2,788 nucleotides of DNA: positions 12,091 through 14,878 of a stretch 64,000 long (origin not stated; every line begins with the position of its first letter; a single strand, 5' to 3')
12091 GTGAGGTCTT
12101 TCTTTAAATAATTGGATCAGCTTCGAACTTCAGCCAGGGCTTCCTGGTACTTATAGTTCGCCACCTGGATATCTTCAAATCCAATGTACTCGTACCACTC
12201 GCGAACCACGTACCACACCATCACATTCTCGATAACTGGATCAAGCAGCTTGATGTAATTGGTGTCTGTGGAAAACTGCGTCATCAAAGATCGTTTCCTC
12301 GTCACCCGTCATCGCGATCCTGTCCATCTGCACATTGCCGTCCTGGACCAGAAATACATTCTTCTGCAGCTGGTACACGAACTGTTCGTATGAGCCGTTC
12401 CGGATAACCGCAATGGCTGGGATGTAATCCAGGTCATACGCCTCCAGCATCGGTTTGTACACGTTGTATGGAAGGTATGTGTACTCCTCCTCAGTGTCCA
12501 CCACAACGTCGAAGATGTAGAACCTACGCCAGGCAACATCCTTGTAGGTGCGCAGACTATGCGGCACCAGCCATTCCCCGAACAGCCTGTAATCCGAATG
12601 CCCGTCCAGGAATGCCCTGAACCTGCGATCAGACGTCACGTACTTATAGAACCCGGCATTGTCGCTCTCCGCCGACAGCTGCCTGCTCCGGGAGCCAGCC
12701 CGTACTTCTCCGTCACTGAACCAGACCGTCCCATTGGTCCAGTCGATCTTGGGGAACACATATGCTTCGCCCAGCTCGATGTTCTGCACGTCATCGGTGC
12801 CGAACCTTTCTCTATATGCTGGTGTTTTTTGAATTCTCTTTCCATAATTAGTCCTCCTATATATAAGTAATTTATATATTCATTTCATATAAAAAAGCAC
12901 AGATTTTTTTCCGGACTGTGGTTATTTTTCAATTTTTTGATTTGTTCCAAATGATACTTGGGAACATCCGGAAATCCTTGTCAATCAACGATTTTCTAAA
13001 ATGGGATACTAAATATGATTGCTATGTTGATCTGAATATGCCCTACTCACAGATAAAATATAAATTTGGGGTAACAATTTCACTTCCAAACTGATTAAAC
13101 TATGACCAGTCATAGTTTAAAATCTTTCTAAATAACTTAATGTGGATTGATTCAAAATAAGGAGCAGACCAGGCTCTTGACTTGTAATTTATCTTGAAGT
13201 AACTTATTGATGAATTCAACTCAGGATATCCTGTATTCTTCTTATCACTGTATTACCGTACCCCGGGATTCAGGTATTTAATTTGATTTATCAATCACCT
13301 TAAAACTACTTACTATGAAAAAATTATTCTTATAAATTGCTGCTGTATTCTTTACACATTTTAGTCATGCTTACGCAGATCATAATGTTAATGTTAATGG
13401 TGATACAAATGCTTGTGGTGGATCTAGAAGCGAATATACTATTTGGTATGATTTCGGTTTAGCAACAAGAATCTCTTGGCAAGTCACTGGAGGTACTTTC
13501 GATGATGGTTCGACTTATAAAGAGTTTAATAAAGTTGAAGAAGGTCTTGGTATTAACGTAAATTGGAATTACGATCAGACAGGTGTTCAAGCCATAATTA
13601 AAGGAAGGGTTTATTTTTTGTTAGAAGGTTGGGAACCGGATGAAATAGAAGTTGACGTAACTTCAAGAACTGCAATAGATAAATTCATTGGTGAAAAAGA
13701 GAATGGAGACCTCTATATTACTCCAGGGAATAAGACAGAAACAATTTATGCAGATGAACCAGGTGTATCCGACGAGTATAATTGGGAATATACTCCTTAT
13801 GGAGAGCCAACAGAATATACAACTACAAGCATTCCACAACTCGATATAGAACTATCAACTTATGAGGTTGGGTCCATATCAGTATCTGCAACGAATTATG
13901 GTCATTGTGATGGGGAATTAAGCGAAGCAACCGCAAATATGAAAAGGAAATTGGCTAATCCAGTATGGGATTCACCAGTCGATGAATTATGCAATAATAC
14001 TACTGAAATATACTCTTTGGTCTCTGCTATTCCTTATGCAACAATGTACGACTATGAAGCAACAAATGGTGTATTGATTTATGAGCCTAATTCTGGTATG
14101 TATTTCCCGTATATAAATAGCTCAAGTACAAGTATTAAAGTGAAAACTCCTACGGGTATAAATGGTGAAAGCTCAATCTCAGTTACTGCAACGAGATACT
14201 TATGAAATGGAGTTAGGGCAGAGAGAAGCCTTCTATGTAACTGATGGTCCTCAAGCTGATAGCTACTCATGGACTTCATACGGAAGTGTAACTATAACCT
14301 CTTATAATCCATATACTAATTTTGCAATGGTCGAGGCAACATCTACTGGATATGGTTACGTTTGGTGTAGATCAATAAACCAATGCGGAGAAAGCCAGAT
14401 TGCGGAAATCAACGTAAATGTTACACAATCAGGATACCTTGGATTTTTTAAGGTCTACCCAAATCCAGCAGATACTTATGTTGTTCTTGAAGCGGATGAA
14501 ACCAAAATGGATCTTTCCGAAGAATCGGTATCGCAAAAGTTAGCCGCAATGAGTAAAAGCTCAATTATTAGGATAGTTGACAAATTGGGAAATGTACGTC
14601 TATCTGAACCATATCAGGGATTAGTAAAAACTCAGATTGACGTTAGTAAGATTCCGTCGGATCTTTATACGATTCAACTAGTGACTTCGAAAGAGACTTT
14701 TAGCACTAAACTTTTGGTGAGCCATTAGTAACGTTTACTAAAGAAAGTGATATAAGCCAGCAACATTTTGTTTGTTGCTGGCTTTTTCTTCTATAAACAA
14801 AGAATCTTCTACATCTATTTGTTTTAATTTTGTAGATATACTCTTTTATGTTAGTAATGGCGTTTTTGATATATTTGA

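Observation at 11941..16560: Mosaic, decayed islet directly 3' of tRNA-Val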

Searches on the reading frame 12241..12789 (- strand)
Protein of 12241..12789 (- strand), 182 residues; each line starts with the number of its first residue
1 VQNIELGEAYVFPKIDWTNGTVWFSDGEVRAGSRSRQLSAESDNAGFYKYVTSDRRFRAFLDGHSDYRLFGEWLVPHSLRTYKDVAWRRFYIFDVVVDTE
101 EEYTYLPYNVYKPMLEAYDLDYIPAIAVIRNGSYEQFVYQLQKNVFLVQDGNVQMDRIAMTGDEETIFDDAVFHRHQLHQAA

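Call 6: search_protein_families(library=pfam, max_evalue=0.1, proteins=[window:12241-12789:-])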
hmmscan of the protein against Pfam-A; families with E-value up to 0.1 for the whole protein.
window:12241-12789:- (182 aa): 1 family
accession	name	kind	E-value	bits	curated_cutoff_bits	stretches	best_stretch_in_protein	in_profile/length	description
PF09414.15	RNA_ligase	-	9.1e-13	49.1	27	1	10-138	4-134/171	RNA ligase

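Call 7: search_protein_families(library=phrogs, max_evalue=0.01, proteins=[window:12241-12789:-])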
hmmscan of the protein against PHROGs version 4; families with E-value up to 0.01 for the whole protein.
window:12241-12789:- (182 aa): 1 family
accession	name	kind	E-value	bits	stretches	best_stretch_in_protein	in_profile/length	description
phrog_548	-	DNA, RNA and nucleotide metabolism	1.6e-23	84.5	1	6-143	30-175/341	RNA ligase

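Call 18: find_encoding_contigs(protein=window:12241-12789:-, flank=10000, max_places=10)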
Protein window:12241-12789:- (182 aa): 3 contigs read that carry it; 2 places shown.
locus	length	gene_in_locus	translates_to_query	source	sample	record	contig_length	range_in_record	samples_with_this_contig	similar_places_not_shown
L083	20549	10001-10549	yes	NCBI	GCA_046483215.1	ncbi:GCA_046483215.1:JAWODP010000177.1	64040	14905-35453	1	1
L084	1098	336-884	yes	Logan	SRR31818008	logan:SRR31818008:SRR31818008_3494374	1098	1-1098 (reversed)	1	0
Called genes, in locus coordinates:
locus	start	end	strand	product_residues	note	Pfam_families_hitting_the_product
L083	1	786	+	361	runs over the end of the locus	PF01924:HypD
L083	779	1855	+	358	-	PF00586:AIRS, PF02769:AIRS_C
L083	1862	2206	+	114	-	PF01155:HypA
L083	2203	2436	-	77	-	-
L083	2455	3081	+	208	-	PF02492:cobW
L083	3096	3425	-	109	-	PF04794:YdjC (weak)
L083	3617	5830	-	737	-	PF00266:Aminotran_5, PF01041:DegT_DnrJ_EryC1, PF01212:Beta_elim_lyase, PF00586:AIRS, PF02769:AIRS_C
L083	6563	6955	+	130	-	-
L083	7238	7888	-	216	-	PF13568:OMP_b-brl_2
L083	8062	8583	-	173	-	PF18962:Por_Secre_tail (weak)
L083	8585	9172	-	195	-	-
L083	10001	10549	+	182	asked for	PF09414:RNA_ligase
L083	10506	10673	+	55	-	-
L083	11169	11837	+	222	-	PF01914:MarC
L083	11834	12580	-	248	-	-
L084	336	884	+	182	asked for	PF09414:RNA_ligase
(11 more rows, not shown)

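Call 97: search_protein_families(library=pfam, max_evalue=0.01, proteins=[L118:490-1128:-, L118:1832-2590:-, L118:2602-2811:-, L118:2926-3465:-, L118:3763-4110:-, L118:4573-5472:-, L116:5980-6690:-, L116:6707-7045:-, L116:7057-7620:-, L116:7602-7919:-])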
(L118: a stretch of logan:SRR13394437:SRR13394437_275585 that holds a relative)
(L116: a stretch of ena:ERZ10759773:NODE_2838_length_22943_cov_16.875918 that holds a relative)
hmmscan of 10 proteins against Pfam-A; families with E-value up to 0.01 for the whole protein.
L118:490-1128:- (212 aa): 1 family
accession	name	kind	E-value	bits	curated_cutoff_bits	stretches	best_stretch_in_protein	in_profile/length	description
PF20712.2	CyanoTRADDas_TM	-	4.4e-15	56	24.3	1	85-152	1-65/68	Cyanobacterial TRADD-N associated 2-Transmembrane domain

L118:1832-2590:- (252 aa): 2 families
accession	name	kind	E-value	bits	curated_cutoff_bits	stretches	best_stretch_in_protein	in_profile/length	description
PF13365.12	Trypsin_2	-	1.6e-08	35.8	27.6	1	49-192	1-135/144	Trypsin-like peptidase domain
PF00089.32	Trypsin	-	0.00097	19.4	20.6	1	58-214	33-202/220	Trypsin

L118:2602-2811:- (69 aa): 0 families

L118:2926-3465:- (179 aa): 2 families
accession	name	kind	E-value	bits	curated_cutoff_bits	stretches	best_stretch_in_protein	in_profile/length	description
PF09787.14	Golgin_A5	-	0.0024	17.9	31.7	1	39-154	17-129/305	Golgin subfamily A member 5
PF11559.13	ADIP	-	0.0028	18.2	34.3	1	53-119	64-130/151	Afadin- and alpha -actinin-Binding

L118:3763-4110:- (115 aa): 1 family
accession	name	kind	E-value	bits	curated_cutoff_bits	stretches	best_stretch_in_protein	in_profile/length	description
PF08239.17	SH3_3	-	0.00084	19.9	27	1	73-110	14-52/54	Bacterial SH3 domain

L118:4573-5472:- (300 aa): 1 family
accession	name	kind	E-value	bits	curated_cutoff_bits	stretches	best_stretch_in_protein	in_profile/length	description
PF09414.15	RNA_ligase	-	2e-18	67.6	27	1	28-196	4-171/171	RNA ligase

L116:5980-6690:- (236 aa): 0 families

L116:6707-7045:- (112 aa): 0 families

L116:7057-7620:- (187 aa): 0 families

L116:7602-7919:- (105 aa): 0 families

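Call 98: search_protein_families(library=phrogs, max_evalue=0.01, proteins=[L118:490-1128:-, L118:1832-2590:-, L118:2602-2811:-, L118:2926-3465:-, L118:3763-4110:-, L118:4573-5472:-, L116:5980-6690:-, L116:6707-7045:-, L116:7057-7620:-, L116:7602-7919:-])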
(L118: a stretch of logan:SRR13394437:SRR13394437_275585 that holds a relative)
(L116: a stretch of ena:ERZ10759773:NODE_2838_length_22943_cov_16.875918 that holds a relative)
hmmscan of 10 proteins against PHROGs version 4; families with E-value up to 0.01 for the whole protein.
L118:490-1128:- (212 aa): 0 families

L118:1832-2590:- (252 aa): 1 family
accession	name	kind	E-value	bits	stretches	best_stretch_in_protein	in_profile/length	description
phrog_9683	-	other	5.2e-05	23.8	1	9-235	9-212/233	protease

L118:2602-2811:- (69 aa): 0 families

L118:2926-3465:- (179 aa): 1 family
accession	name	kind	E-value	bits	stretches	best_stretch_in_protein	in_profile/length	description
phrog_11413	-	unknown function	0.0051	17.8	1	71-157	54-137/203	-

L118:3763-4110:- (115 aa): 0 families

L118:4573-5472:- (300 aa): 1 family
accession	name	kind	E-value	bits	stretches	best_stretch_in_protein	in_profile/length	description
phrog_548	-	DNA, RNA and nucleotide metabolism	6.1e-41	141.7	1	5-247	3-284/341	RNA ligase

L116:5980-6690:- (236 aa): 0 families

L116:6707-7045:- (112 aa): 0 families

L116:7057-7620:- (187 aa): 0 families

L116:7602-7919:- (105 aa): 0 families

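Call 113: search_protein_families(library=pfam, max_evalue=0.01, proteins=[L121:2-625:-, P0051])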
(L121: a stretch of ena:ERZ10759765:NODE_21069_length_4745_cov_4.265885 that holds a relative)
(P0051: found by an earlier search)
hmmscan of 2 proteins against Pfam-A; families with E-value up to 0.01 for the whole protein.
L121:2-625:- (208 aa): 2 families
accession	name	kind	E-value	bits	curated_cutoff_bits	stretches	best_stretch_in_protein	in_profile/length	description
PF13884.11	Peptidase_S74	-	3.9e-13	49.9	22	1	79-147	1-58/58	Chaperone of endosialidase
PF04102.17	SlyX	-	0.0036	18.4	30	1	168-203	24-59/67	SlyX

P0051 (503 aa): 2 families
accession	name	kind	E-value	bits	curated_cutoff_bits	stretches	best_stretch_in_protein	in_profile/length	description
PF18962.6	Por_Secre_tail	-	1.5e-07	32.1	27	1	413-501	1-75/75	Secretion system C-terminal sorting domain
PF19408.5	PKD_6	-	6.8e-05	23.6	25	1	338-400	22-82/82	PKD-like domain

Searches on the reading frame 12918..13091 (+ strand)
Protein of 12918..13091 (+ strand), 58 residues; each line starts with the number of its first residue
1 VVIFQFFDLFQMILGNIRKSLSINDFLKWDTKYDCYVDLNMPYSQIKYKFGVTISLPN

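Call 51: search_protein_families(library=ncbifam, max_evalue=1, proteins=[window:12918-13091:+])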
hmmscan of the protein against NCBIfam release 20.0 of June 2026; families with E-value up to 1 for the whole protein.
seq(58 aa): 0 families

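Call 52: search_protein_families(library=pfam, max_evalue=10, proteins=[window:12918-13091:+])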
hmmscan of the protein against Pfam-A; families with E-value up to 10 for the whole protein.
seq(58 aa): 1 family
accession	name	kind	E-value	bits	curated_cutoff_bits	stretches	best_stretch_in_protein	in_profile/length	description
PF07725.18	LRR_3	-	0.0024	18.1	20.2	1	37-47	3-13/20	Leucine Rich Repeat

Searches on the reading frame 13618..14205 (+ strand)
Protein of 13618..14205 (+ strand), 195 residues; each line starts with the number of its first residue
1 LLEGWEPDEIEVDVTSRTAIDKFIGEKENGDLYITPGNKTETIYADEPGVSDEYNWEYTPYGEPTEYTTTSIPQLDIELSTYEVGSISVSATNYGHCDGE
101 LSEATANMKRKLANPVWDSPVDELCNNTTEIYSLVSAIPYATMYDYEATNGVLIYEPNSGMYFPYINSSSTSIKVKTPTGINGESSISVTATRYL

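Call 97: search_protein_families(library=pfam, max_evalue=0.01, proteins=[L118:490-1128:-, L118:1832-2590:-, L118:2602-2811:-, L118:2926-3465:-, L118:3763-4110:-, L118:4573-5472:-])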
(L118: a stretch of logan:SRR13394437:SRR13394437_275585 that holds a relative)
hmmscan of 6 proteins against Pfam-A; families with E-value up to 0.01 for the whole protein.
L118:490-1128:- (212 aa): 1 family
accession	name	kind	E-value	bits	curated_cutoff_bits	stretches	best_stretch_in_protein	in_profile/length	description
PF20712.2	CyanoTRADDas_TM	-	4.4e-15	56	24.3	1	85-152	1-65/68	Cyanobacterial TRADD-N associated 2-Transmembrane domain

L118:1832-2590:- (252 aa): 2 families
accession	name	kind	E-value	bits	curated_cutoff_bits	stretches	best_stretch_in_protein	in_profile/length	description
PF13365.12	Trypsin_2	-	1.6e-08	35.8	27.6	1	49-192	1-135/144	Trypsin-like peptidase domain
PF00089.32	Trypsin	-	0.00097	19.4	20.6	1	58-214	33-202/220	Trypsin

L118:2602-2811:- (69 aa): 0 families

L118:2926-3465:- (179 aa): 2 families
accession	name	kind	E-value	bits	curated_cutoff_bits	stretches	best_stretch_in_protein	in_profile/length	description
PF09787.14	Golgin_A5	-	0.0024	17.9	31.7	1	39-154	17-129/305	Golgin subfamily A member 5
PF11559.13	ADIP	-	0.0028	18.2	34.3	1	53-119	64-130/151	Afadin- and alpha -actinin-Binding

L118:3763-4110:- (115 aa): 1 family
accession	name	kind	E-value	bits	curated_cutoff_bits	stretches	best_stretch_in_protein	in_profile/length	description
PF08239.17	SH3_3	-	0.00084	19.9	27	1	73-110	14-52/54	Bacterial SH3 domain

L118:4573-5472:- (300 aa): 1 family
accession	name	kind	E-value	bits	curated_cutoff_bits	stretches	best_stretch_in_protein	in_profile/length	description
PF09414.15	RNA_ligase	-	2e-18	67.6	27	1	28-196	4-171/171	RNA ligase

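Call 98: search_protein_families(library=phrogs, max_evalue=0.01, proteins=[L118:490-1128:-, L118:1832-2590:-, L118:2602-2811:-, L118:2926-3465:-, L118:3763-4110:-, L118:4573-5472:-])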
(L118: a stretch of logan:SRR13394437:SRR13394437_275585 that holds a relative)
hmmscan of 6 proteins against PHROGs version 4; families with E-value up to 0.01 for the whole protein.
L118:490-1128:- (212 aa): 0 families

L118:1832-2590:- (252 aa): 1 family
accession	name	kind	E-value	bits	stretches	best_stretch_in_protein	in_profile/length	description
phrog_9683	-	other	5.2e-05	23.8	1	9-235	9-212/233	protease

L118:2602-2811:- (69 aa): 0 families

L118:2926-3465:- (179 aa): 1 family
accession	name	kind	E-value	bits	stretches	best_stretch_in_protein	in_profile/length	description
phrog_11413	-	unknown function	0.0051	17.8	1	71-157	54-137/203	-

L118:3763-4110:- (115 aa): 0 families

L118:4573-5472:- (300 aa): 1 family
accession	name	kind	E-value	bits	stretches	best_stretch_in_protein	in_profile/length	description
phrog_548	-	DNA, RNA and nucleotide metabolism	6.1e-41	141.7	1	5-247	3-284/341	RNA ligase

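Call 113: search_protein_families(library=pfam, max_evalue=0.01, proteins=[L121:2-625:-, P0051])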
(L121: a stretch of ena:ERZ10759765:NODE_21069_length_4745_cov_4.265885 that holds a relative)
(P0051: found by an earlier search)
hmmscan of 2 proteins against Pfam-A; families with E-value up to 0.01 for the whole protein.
L121:2-625:- (208 aa): 2 families
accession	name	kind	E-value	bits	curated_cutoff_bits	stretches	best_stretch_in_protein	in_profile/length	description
PF13884.11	Peptidase_S74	-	3.9e-13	49.9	22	1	79-147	1-58/58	Chaperone of endosialidase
PF04102.17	SlyX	-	0.0036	18.4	30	1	168-203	24-59/67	SlyX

P0051 (503 aa): 2 families
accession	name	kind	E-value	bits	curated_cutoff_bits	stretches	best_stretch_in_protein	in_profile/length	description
PF18962.6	Por_Secre_tail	-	1.5e-07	32.1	27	1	413-501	1-75/75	Secretion system C-terminal sorting domain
PF19408.5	PKD_6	-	6.8e-05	23.6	25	1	338-400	22-82/82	PKD-like domain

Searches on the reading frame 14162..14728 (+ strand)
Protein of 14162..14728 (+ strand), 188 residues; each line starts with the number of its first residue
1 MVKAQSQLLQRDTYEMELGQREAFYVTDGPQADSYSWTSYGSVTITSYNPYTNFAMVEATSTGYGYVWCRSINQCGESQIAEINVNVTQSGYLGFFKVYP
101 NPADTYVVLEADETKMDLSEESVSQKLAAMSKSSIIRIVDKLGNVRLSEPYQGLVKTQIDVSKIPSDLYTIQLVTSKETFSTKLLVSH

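Call 6: search_protein_families(library=pfam, max_evalue=0.1, proteins=[window:14162-14728:+])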
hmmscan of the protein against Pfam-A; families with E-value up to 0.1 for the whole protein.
window:14162-14728:+ (188 aa): 3 families
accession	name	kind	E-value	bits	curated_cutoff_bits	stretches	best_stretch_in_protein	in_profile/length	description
PF18962.6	Por_Secre_tail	-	4e-08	33.9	27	1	98-186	1-75/75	Secretion system C-terminal sorting domain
PF19408.5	PKD_6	-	0.00026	21.7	25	1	23-85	22-82/82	PKD-like domain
PF12095.13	CRR7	-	0.073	13.9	25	0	103-134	9-40/84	Protein CHLORORESPIRATORY REDUCTION 7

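Call 7: search_protein_families(library=phrogs, max_evalue=0.01, proteins=[window:14162-14728:+])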
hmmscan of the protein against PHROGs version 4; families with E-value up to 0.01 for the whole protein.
window:14162-14728:+ (188 aa): 0 families

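Call 97: search_protein_families(library=pfam, max_evalue=0.01, proteins=[L118:490-1128:-, L118:1832-2590:-, L118:2602-2811:-, L118:2926-3465:-, L118:3763-4110:-, L118:4573-5472:-])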
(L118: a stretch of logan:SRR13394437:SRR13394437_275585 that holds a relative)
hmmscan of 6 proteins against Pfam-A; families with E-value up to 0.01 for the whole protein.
L118:490-1128:- (212 aa): 1 family
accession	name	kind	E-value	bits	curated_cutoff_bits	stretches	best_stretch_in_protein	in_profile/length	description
PF20712.2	CyanoTRADDas_TM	-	4.4e-15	56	24.3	1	85-152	1-65/68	Cyanobacterial TRADD-N associated 2-Transmembrane domain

L118:1832-2590:- (252 aa): 2 families
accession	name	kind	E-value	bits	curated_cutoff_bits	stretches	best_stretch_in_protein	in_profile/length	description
PF13365.12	Trypsin_2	-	1.6e-08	35.8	27.6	1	49-192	1-135/144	Trypsin-like peptidase domain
PF00089.32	Trypsin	-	0.00097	19.4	20.6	1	58-214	33-202/220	Trypsin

L118:2602-2811:- (69 aa): 0 families

L118:2926-3465:- (179 aa): 2 families
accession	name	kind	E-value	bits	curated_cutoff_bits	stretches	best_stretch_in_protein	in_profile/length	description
PF09787.14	Golgin_A5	-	0.0024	17.9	31.7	1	39-154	17-129/305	Golgin subfamily A member 5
PF11559.13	ADIP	-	0.0028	18.2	34.3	1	53-119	64-130/151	Afadin- and alpha -actinin-Binding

L118:3763-4110:- (115 aa): 1 family
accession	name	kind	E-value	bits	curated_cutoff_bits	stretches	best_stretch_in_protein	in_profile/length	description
PF08239.17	SH3_3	-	0.00084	19.9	27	1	73-110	14-52/54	Bacterial SH3 domain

L118:4573-5472:- (300 aa): 1 family
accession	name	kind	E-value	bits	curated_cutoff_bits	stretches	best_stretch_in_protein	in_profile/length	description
PF09414.15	RNA_ligase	-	2e-18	67.6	27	1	28-196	4-171/171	RNA ligase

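Call 98: search_protein_families(library=phrogs, max_evalue=0.01, proteins=[L118:490-1128:-, L118:1832-2590:-, L118:2602-2811:-, L118:2926-3465:-, L118:3763-4110:-, L118:4573-5472:-])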
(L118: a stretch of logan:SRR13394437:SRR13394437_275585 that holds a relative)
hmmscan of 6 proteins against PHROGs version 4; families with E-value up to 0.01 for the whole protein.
L118:490-1128:- (212 aa): 0 families

L118:1832-2590:- (252 aa): 1 family
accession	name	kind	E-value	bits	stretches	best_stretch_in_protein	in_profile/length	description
phrog_9683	-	other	5.2e-05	23.8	1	9-235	9-212/233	protease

L118:2602-2811:- (69 aa): 0 families

L118:2926-3465:- (179 aa): 1 family
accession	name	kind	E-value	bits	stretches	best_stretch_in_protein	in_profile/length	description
phrog_11413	-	unknown function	0.0051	17.8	1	71-157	54-137/203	-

L118:3763-4110:- (115 aa): 0 families

L118:4573-5472:- (300 aa): 1 family
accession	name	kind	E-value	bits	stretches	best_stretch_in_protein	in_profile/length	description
phrog_548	-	DNA, RNA and nucleotide metabolism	6.1e-41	141.7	1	5-247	3-284/341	RNA ligase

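Call 113: search_protein_families(library=pfam, max_evalue=0.01, proteins=[L121:2-625:-, P0051])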
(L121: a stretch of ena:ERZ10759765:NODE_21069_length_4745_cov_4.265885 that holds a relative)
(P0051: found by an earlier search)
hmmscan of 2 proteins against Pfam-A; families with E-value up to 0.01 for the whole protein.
L121:2-625:- (208 aa): 2 families
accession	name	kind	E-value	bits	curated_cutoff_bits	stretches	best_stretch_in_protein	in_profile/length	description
PF13884.11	Peptidase_S74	-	3.9e-13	49.9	22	1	79-147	1-58/58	Chaperone of endosialidase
PF04102.17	SlyX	-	0.0036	18.4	30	1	168-203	24-59/67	SlyX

P0051 (503 aa): 2 families
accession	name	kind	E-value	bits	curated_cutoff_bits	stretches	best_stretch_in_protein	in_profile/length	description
PF18962.6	Por_Secre_tail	-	1.5e-07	32.1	27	1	413-501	1-75/75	Secretion system C-terminal sorting domain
PF19408.5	PKD_6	-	6.8e-05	23.6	25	1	338-400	22-82/82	PKD-like domain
